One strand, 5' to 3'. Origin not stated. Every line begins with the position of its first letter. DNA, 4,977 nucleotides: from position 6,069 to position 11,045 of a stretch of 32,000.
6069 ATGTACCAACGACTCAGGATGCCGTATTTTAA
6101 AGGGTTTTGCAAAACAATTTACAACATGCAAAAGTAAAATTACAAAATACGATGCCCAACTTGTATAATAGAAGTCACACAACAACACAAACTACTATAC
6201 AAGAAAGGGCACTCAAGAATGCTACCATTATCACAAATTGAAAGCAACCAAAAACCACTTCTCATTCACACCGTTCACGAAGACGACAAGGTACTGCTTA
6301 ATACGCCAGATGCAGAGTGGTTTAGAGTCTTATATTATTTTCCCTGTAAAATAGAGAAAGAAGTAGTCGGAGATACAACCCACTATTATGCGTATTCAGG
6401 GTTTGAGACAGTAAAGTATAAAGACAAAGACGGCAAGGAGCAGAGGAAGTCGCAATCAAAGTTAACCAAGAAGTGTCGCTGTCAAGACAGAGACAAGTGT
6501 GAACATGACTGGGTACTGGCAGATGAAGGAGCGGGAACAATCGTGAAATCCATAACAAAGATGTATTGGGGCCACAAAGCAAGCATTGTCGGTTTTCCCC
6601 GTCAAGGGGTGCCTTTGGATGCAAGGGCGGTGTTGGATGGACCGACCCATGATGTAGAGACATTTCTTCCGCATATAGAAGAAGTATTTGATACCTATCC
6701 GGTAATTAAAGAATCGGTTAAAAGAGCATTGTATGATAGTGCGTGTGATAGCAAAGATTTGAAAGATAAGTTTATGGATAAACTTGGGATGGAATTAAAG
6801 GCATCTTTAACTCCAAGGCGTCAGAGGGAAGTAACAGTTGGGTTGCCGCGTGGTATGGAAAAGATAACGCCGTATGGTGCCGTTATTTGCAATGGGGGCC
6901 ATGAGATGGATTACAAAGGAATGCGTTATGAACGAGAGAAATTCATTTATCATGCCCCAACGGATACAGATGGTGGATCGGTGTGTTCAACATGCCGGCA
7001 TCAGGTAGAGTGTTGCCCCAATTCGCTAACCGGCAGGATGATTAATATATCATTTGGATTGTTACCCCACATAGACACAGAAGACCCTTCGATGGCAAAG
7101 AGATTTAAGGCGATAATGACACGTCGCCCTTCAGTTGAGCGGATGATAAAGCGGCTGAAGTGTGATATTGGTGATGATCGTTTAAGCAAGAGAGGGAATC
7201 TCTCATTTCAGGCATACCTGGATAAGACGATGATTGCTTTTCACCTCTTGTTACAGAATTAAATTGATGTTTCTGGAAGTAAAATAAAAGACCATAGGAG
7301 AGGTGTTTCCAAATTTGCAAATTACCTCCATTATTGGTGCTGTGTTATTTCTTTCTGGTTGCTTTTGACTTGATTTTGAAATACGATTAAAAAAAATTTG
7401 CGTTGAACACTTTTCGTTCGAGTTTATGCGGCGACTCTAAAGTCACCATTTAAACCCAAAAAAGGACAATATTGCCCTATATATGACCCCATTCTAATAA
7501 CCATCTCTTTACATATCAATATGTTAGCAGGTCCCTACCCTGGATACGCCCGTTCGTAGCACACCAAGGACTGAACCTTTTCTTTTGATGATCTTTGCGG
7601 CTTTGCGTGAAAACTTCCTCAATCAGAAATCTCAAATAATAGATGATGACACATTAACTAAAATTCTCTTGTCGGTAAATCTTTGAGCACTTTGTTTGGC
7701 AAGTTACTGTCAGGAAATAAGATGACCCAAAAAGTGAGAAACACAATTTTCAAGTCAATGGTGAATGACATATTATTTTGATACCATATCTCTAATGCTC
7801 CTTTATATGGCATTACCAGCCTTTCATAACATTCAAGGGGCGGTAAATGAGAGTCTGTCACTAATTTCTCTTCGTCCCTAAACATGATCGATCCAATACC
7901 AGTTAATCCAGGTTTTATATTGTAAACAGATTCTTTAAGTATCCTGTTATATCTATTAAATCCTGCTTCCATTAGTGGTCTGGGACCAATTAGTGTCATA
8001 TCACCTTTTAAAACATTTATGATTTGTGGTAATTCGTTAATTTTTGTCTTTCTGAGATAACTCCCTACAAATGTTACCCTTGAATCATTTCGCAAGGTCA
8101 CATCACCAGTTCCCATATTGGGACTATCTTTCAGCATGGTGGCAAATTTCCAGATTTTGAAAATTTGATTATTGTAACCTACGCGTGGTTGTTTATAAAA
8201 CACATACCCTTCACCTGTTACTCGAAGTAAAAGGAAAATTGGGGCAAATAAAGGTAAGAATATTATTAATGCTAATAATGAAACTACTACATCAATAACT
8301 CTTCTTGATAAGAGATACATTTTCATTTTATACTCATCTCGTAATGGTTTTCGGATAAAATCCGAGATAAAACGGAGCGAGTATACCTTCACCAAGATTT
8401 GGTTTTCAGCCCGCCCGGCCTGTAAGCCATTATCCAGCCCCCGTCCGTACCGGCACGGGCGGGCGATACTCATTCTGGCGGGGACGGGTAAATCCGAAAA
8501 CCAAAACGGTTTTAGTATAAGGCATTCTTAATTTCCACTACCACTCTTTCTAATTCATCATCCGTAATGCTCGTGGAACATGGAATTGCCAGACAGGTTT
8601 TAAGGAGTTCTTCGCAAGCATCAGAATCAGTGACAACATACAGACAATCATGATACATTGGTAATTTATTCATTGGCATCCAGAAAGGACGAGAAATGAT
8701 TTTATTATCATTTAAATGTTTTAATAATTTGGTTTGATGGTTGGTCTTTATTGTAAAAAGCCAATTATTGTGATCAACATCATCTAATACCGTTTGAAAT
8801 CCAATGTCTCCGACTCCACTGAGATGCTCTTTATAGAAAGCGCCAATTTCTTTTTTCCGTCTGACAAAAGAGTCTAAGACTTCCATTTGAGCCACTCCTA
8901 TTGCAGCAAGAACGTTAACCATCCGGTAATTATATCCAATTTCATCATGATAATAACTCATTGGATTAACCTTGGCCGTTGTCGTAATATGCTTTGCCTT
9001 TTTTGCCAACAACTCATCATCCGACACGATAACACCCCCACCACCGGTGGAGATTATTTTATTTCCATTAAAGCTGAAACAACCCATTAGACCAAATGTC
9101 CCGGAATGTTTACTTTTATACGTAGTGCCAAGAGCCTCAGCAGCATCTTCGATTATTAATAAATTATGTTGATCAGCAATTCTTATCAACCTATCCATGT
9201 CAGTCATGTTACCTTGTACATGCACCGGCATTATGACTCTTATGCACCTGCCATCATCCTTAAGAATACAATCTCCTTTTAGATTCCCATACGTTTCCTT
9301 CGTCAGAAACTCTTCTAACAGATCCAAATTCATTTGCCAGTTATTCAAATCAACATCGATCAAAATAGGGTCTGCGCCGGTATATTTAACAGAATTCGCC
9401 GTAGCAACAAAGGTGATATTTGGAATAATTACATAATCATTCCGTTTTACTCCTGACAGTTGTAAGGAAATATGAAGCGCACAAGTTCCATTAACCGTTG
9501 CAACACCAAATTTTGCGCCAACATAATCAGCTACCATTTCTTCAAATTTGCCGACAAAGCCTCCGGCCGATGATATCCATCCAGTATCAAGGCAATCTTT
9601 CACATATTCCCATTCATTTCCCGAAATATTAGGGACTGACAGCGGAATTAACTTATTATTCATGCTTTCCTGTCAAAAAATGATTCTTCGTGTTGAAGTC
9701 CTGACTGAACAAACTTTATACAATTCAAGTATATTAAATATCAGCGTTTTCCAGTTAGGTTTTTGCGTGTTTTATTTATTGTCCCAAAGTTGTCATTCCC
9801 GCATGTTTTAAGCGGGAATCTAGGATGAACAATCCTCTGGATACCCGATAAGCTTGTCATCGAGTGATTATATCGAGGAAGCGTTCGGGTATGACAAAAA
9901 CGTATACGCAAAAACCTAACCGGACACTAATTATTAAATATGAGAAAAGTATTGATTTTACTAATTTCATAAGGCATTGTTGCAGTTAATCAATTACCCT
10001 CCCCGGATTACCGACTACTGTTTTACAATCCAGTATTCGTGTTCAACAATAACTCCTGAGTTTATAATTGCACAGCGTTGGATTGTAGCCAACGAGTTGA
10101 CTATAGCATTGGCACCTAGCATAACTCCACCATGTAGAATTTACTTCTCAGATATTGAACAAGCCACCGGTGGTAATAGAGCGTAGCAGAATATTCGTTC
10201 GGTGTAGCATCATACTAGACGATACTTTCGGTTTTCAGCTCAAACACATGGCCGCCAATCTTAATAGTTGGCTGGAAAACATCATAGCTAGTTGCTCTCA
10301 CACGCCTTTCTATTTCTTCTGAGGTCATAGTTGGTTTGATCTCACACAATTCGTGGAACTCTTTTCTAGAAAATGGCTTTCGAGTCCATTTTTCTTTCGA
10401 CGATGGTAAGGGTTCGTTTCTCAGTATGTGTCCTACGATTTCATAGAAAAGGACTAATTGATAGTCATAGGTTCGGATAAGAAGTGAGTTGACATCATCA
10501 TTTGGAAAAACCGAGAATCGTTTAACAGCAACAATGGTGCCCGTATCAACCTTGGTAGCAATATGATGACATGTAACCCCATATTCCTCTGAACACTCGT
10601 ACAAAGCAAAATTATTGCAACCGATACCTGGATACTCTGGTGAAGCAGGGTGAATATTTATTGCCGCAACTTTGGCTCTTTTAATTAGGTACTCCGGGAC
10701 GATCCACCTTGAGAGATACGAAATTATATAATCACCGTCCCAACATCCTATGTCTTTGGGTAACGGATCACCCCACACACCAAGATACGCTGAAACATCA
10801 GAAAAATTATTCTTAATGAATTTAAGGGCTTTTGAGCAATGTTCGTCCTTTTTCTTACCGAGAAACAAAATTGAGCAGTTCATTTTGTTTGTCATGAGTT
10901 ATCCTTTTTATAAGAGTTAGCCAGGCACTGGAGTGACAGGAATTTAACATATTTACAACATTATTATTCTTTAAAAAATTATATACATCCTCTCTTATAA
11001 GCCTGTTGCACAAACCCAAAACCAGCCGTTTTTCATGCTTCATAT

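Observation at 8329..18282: Modular MITE/BIME-like element present three times inside one operon, always in the same orientation and always in gene-gene spacers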

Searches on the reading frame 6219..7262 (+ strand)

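Call 10: search_protein_families(library=pfam, proteins=[window:6219-7262:+])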
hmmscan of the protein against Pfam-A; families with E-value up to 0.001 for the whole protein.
window:6219-7262:+ (347 aa): 1 family
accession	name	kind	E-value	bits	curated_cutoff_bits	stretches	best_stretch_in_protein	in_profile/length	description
PF13751.12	DDE_Tnp_1_6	-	0.0003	21.5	25.1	0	223-332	1-110/125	Transposase DDE domain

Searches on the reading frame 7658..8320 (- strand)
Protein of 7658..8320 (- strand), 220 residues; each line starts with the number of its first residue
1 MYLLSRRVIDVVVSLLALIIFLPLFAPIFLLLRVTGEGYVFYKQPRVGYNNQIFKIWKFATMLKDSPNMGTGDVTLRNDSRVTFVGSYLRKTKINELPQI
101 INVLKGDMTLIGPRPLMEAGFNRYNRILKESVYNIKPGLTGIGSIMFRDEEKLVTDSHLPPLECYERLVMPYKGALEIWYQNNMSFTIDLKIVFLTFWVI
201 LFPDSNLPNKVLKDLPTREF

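Call 10: search_protein_families(library=pfam, proteins=[window:7658-8320:-])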
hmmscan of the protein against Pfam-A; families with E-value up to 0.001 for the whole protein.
window:7658-8320:- (220 aa): 1 family
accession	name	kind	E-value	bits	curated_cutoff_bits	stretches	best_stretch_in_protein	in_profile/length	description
PF02397.22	Bac_transf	-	1.7e-51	174.7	27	1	6-201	1-178/179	Bacterial sugar transferase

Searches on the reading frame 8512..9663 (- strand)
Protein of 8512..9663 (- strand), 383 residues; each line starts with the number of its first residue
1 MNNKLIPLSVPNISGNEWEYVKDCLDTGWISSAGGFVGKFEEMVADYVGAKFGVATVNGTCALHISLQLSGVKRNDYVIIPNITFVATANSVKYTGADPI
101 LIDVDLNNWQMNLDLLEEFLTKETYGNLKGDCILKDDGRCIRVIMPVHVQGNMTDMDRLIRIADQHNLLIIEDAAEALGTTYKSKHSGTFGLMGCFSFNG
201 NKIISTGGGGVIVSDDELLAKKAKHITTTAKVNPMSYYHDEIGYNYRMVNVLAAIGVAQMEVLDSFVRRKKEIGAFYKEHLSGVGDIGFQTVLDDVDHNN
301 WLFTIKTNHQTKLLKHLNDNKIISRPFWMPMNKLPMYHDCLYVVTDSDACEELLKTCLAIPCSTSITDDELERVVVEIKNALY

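Call 10: search_protein_families(library=pfam, proteins=[window:8512-9663:-])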
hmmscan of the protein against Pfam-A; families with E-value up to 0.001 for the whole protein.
window:8512-9663:- (383 aa): 3 families
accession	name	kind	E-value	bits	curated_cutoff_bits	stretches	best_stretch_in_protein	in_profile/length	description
PF01041.23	DegT_DnrJ_EryC1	-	1.3e-97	327.8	19.8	1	13-378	3-359/360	DegT/DnrJ/EryC1/StrS aminotransferase family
PF00155.27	Aminotran_1_2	-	1.9e-06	27.7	19.7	1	39-133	46-150/361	Aminotransferase class I and II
PF01212.27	Beta_elim_lyase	-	5.1e-05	23.2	27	1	38-280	35-264/288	Beta-eliminating lyase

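Call 44: find_encoding_contigs(protein=window:8512-9663:-, flank=10000, max_places=10)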
Protein window:8512-9663:- (383 aa): 3 contigs read that carry it; 3 places shown.
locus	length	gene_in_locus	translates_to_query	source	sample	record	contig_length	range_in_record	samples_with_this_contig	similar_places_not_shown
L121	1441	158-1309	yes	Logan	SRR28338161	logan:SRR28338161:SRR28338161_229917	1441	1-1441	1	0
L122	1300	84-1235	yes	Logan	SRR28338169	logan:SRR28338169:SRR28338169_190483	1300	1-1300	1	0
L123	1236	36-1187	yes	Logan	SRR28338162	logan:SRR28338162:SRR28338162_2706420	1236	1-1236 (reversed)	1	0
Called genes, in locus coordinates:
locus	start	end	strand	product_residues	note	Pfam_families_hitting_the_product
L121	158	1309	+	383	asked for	PF01041:DegT_DnrJ_EryC1, PF00155:Aminotran_1_2 (weak)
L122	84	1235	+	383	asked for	PF01041:DegT_DnrJ_EryC1, PF00155:Aminotran_1_2 (weak)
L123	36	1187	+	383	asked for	PF01041:DegT_DnrJ_EryC1, PF00155:Aminotran_1_2 (weak)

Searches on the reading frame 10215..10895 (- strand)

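Call 10: search_protein_families(library=pfam, proteins=[window:10215-10895:-])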
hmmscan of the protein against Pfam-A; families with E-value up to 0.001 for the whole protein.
window:10215-10895:- (226 aa): 1 family
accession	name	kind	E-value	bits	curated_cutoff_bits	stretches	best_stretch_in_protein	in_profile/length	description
PF00551.24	Formyl_trans_N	-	7.3e-16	58.9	26.1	1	64-144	90-171/181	Formyl transferase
